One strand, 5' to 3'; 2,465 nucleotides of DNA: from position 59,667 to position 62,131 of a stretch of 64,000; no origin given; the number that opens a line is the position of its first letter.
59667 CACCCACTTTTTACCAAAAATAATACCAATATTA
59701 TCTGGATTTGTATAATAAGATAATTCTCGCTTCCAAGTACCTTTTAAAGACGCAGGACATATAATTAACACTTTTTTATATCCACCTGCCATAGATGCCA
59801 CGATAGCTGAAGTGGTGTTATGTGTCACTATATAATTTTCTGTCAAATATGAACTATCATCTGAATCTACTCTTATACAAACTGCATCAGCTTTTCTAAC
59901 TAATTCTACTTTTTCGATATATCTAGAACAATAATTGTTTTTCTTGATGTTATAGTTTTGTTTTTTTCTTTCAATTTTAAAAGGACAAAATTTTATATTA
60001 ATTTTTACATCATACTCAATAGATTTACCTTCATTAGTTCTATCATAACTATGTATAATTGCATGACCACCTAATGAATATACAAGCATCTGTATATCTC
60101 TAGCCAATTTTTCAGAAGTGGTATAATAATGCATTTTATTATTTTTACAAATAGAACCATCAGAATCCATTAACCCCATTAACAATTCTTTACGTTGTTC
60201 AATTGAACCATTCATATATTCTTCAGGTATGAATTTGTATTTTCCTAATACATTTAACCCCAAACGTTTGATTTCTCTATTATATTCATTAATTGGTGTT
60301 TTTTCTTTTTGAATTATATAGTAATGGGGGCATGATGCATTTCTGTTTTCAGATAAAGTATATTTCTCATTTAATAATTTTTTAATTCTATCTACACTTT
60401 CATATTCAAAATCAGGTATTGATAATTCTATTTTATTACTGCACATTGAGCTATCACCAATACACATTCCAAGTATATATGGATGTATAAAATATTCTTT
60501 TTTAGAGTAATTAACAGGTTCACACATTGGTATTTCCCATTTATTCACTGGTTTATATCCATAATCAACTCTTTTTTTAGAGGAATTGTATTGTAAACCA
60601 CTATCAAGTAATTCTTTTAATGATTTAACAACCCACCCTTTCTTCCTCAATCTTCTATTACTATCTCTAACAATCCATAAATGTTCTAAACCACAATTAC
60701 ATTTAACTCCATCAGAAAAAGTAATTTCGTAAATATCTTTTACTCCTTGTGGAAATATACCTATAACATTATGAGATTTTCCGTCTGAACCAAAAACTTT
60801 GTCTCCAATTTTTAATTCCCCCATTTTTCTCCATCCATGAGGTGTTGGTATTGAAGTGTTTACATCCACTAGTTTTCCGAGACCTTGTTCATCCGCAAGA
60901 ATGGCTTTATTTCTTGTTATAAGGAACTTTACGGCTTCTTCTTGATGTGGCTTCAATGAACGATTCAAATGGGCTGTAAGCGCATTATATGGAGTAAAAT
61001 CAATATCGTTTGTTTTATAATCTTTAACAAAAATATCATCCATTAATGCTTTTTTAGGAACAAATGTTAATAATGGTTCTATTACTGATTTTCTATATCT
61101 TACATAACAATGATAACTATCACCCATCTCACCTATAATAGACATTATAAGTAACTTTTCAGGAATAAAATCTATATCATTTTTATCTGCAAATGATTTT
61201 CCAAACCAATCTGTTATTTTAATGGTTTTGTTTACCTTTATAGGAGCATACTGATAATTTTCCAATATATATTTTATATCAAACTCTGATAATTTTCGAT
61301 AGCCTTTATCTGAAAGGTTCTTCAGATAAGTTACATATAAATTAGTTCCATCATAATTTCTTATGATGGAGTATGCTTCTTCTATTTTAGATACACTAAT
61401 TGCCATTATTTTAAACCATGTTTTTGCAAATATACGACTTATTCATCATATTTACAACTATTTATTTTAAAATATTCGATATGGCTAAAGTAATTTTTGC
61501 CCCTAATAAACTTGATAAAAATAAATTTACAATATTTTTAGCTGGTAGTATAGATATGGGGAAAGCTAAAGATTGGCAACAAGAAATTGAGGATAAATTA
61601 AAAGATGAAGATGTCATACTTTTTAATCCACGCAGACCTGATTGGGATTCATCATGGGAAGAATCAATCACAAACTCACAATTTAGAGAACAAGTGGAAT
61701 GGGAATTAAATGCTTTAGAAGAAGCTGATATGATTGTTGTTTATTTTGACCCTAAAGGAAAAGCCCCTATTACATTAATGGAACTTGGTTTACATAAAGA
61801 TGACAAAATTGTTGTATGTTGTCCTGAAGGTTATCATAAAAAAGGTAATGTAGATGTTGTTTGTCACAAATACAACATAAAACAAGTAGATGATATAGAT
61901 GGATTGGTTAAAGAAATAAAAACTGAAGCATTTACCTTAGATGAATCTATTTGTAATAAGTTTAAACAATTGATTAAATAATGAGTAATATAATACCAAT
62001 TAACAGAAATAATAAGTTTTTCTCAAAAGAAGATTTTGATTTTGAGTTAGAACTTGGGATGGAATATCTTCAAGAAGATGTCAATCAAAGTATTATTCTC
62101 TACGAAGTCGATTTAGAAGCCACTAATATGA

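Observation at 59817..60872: Class-3-type intein with a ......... endonuclease splitting the SNF2 helicase P-loop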

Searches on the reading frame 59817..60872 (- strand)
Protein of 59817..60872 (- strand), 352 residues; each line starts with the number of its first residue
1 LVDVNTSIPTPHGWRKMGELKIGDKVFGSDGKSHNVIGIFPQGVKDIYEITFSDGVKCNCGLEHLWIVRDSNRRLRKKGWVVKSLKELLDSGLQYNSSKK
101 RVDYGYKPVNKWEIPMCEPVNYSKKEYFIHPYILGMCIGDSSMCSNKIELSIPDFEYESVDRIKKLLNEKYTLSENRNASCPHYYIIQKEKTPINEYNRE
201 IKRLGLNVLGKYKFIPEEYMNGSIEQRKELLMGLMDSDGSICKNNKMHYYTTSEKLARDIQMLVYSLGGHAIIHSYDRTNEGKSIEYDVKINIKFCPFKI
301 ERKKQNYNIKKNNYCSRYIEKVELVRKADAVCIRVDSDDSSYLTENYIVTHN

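Call 5: search_solved_structures(query=window:59817-60872:-, max_evalue=10, show_alignments=4)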
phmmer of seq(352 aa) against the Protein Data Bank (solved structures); distinct sequences matched with E-value up to 10: 10.
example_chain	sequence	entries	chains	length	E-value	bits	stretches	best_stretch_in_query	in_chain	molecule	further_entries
6riz_A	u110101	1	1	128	1.4e-10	43.9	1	2-72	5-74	gp41-1 intein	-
6qaz_A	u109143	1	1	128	1.3e-08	37.5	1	2-72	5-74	cyanophage-like gp41-1 intein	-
6rix_A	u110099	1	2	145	1.5e-08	37.3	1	5-69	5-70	Replicative DNA helicase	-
6riy_A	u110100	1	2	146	2e-08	36.8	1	5-69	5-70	Replicative DNA helicase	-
6bs8_A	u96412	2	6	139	3.1e-07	32.9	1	4-69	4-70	Replicative DNA helicase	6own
2cw7_A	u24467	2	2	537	0.1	14.7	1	207-307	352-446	Endonuclease PI-PkoII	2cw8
1dfa_A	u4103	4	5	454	0.47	12.6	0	19-51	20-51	PI-SCEI ENDONUCLEASE | ENDONUCLEASE PI-SCEI | PI-SCEI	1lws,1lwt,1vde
1um2_A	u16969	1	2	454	0.49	12.5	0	19-51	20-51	ENDONUCLEASE PI-SCEI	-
1ef0_A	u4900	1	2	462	0.62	12.2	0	19-51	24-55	PI-SCEI ENDONUCLEASE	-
1jva_A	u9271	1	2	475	0.68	12.1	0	19-51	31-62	VMA1-DERIVED HOMING ENDONUCLEASE X10SSS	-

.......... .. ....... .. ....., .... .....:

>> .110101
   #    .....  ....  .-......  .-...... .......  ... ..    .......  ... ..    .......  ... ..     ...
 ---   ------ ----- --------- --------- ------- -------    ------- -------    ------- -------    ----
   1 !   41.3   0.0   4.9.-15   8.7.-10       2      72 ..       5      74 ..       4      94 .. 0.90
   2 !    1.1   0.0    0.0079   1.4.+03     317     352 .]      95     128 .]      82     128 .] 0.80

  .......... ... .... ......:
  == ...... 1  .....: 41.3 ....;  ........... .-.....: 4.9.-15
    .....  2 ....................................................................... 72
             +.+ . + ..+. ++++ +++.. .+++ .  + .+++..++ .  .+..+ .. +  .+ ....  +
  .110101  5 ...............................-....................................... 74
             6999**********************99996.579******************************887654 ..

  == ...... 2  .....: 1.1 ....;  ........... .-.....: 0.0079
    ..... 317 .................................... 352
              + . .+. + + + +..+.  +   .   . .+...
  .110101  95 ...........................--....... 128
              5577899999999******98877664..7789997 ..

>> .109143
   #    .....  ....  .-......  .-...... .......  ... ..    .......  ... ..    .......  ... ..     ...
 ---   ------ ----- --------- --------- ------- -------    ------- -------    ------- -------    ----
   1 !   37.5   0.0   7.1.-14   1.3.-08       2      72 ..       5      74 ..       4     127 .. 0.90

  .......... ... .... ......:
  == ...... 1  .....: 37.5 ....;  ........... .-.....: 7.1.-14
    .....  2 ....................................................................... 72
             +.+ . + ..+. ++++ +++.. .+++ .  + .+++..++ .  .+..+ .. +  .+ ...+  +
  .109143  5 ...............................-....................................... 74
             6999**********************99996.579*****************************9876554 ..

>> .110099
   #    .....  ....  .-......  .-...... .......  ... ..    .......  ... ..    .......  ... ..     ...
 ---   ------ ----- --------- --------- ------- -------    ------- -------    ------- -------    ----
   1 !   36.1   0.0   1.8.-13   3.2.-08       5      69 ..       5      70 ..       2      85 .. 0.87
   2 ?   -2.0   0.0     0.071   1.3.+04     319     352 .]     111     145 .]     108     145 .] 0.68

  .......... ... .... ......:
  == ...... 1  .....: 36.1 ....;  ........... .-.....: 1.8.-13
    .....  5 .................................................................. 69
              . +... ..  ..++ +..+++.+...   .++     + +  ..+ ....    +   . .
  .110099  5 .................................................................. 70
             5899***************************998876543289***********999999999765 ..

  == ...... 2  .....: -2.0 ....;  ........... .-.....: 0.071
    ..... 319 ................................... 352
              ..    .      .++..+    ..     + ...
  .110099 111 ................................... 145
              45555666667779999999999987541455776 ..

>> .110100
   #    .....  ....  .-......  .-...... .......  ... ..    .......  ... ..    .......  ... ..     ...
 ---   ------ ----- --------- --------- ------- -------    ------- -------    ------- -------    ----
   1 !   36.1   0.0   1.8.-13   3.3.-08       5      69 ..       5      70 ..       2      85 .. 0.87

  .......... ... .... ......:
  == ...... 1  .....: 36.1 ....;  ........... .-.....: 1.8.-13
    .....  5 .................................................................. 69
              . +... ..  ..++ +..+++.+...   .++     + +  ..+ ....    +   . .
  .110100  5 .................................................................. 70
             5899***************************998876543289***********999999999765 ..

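Call 6: search_protein_families(library=ncbifam, proteins=[window:59817-60872:-], max_evalue=10)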
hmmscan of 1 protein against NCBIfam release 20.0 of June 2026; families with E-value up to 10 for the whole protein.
seq(352 aa): 4 families
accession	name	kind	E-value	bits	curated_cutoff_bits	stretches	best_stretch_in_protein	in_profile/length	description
NF005852.0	PRK07773.1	equivalog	1.9e-07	29.8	780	1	188-292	575-682/886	replicative DNA helicase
NF007072.0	PRK09519.1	equivalog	6.1e-06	24.9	1024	1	215-299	448-538/790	intein-containing recombinase RecA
NF045703.1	rSAM_Tes_intein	exception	4.1e-05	21.5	1700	1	210-278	446-517/1040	tetraether lipid synthase Tes, intein-containing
NF038098.1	GyrA_w_intein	exception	0.00035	18.6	1850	1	207-274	316-387/1232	intein-containing DNA gyrase subunit A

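Call 26: find_homologous_proteins(query=window:59817-60872:-, max_evalue=1e-10)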
Query seq(352 aa) (352 aa): 52 proteins with E <= 1e-10 among 1489 candidates.
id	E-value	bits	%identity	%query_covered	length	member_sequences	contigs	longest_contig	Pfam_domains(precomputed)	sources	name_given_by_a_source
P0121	1.7e-133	463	59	99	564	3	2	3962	PF14528.12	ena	-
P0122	2.8e-114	400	55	99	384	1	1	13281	PF14528.12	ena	-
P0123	1.2e-107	378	49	99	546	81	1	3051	PF14528.12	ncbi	-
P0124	1.4e-100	355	49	99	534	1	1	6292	PF14528.12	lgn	-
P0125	1.0e-93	332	46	99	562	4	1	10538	PF00176.30,PF14528.12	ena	-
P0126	8.1e-79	283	49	78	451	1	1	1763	PF14528.12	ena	-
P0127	4.6e-73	264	41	100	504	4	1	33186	PF05204.20,PF05203.22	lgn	-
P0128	1.9e-71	259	57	57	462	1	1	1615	PF00550.32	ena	-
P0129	1.3e-55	207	34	99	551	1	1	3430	PF14528.12,PF02562.23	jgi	-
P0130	3.4e-54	202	40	63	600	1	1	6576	PF13479.13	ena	-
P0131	1.6e-52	197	35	99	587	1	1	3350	PF14528.12,PF27249.1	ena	-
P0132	2.2e-52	196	37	99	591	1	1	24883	PF02562.23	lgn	-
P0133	6.0e-52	195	35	99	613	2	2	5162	PF05204.20,PF14528.12,PF02562.23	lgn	-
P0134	1.9e-50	190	38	81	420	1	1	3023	PF14528.12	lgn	-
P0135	4.1e-50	189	37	99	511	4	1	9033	PF14528.12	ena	-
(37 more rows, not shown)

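Call 44: search_protein_representatives(protein=window:59817-60872:-)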
Query: 352 residues. Proteins with E-value up to 0.001 (for the whole library): 18461; up to 1e-10: 13060; up to 1e-30: 4642. The best 150 are listed.
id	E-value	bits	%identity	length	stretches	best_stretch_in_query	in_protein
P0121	5.4e-134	463.0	60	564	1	4-352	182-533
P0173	2.7e-118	411.4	55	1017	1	4-352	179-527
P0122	8.8e-115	399.9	55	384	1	4-352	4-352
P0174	1.6e-112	392.5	50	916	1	5-352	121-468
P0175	2.5e-112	391.8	33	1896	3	6-352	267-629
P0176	3.5e-108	378.1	51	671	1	5-352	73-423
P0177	1.2e-103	363.2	54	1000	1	6-352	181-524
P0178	1.8e-102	359.4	48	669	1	4-352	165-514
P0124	4.4e-101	354.8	49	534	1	6-352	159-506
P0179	6.5e-101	354.2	48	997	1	3-352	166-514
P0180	2.6e-98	345.7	47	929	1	7-352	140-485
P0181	7.1e-98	344.2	36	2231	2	5-352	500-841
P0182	2.6e-96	339.1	47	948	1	6-352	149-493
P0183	1.4e-95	336.7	45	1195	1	6-352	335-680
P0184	3.6e-94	332.1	39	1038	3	6-352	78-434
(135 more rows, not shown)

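Call 46: predict_structure(alignment_id=A1)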
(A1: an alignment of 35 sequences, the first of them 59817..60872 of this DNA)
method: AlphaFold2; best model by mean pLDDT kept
length: 352 residues; sequences in the alignment: 35
mean_pLDDT: 93.9   pTM: 0.91
mean pLDDT of the five models: 93.9, 93.8, 93.6, 93.3, 92.8
residues with pLDDT >= 90: 301; 70-90: 46; 50-70: 5; < 50: 0
segments of 3 or more residues with pLDDT < 50: none
pLDDT, mean of each block of 10 residues (from residue 1): 95 96 97 98 97 94 96 91 97 92 91 95 97 96 88 91 96 91 93 90 95 97 98 97 89 98 96 95 95 94 86 78 97 96 95 90
secondary structure, 60 per line:
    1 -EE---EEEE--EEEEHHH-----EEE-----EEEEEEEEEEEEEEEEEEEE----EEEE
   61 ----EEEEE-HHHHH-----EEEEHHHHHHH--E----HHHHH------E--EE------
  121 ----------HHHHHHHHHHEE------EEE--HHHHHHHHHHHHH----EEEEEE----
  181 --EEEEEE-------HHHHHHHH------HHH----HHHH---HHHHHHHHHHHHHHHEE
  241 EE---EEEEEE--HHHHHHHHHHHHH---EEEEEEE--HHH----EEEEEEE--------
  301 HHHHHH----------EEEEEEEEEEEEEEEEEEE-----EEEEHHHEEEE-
elements in order: E7-10 E13-16 E25-27 E33-52 E57-60 E65-69 H71-75 E81-84 H85-91 H99-103 H131-140 E149-151 H154-166 E171-176 E183-188 H196-203 H217-220 H224-238 E239-242 E246-251 H254-266 E270-276 E286-292 H301-306 E317-335 E341-344 E348-351

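Call 50: fold_search(model_id=the predicted structure, library=pdb)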
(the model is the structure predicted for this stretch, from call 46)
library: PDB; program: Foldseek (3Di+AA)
matches with E <= 10: 558; with E <= 0.001: 51
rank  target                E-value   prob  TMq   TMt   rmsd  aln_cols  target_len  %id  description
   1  1vde_A                8.9e-18  1.00  0.72  0.60   8.4       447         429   17  PI-SCEI, A HOMING ENDONUCLEASE WITH PROTEIN SPLICING ACTIVITY (released 1998-04-08)
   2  1vde_B                3.0e-17  1.00  0.73  0.61   9.1       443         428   17  PI-SCEI, A HOMING ENDONUCLEASE WITH PROTEIN SPLICING ACTIVITY (released 1998-04-08)
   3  1ef0_A                4.2e-17  1.00  0.70  0.59   8.4       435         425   16  CRYSTAL STRUCTURE OF PI-SCEI MINIPRECURSOR (released 2000-06-07)
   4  1lwt_A                6.7e-17  1.00  0.72  0.58   9.3       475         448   15  Crystal structure of the intein homing endonuclease PI-SceI bound to its substrate DNA (Ca2+ free) (released 2002-09-27)
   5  1jva_B                5.3e-16  1.00  0.72  0.60   9.8       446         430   15  CRYSTAL STRUCTURE OF THE VMA1-DERIVED ENDONUCLEASE BEARING THE N AND C EXTEIN PROPEPTIDES (released 2002-08-29)
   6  1lws_A                6.6e-16  1.00  0.69  0.58   9.3       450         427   17  Crystal structure of the intein homing endonuclease PI-SceI bound to its recognition sequence (released 2002-09-27)
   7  1dfa                  7.0e-16  1.00  0.68  0.60   8.8       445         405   18  CRYSTAL STRUCTURE OF PI-SCEI IN C2 SPACE GROUP (released 1999-12-08)
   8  1um2_B                1.1e-15  1.00  0.72  0.62   9.1       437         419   15  Crystal Structure of the Vma1-Derived Endonuclease with the Ligated Extein Segment (released 2004-09-22)
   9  7qsu                  2.9e-15  1.00  0.60  0.58   6.1       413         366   14  Crystal structure of homing endonuclease-associated TliVMA intein (C1A, d333-339) (released 2022-03-30)
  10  1jva_A                4.9e-15  1.00  0.71  0.60   9.0       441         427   16  CRYSTAL STRUCTURE OF THE VMA1-DERIVED ENDONUCLEASE BEARING THE N AND C EXTEIN PROPEPTIDES (released 2002-08-29)
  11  1um2_A                2.8e-14  1.00  0.71  0.61   8.5       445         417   16  Crystal Structure of the Vma1-Derived Endonuclease with the Ligated Extein Segment (released 2004-09-22)
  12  1ef0_B                3.9e-14  1.00  0.67  0.60   8.9       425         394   15  CRYSTAL STRUCTURE OF PI-SCEI MINIPRECURSOR (released 2000-06-07)
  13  7qss                  2.3e-13  1.00  0.60  0.51   9.5       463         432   14  Crystal structure of homing endonuclease-associated TliVMA intein (C1A) (released 2022-03-30)
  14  7qst                  7.3e-12  1.00  0.59  0.58   8.8       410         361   14  Crystal structure of homing endonuclease-associated PhoVMA intein (C1A) (released 2022-03-30)
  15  1dq3                  6.8e-11  1.00  0.64  0.52   5.7       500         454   14  CRYSTAL STRUCTURE OF AN ARCHAEAL INTEIN-ENCODED HOMING ENDONUCLEASE PI-PFUI (released 2000-07-05)
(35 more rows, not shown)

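Call 66: find_related_loci(query=window:59817-60872:-, collection=genome_contigs, flank=1500)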
Query window:59817-60872:- (352 aa) in genome_contigs; peptide patterns used: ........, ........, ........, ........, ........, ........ (x = any residue, [..] = any of these).
98 stretches matched a pattern, but none encodes a relative of the query by tblastn (E <= 1e-3).

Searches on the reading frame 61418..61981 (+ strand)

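Call 63: search_protein_families(library=pfam, proteins=[window:61418-61981:+], max_evalue=0.001)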
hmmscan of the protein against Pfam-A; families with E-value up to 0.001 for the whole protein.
window:61418-61981:+ (187 aa): 2 families
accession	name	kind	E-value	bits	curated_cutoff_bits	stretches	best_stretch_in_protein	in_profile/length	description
PF15891.11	Nuc_deoxyri_tr2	-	2.1e-35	121.7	30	1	37-139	2-105/105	Nucleoside 2-deoxyribosyltransferase like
PF05014.21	Nuc_deoxyrib_tr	-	0.00053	20.5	28.8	1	39-133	1-93/117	Nucleoside 2-deoxyribosyltransferase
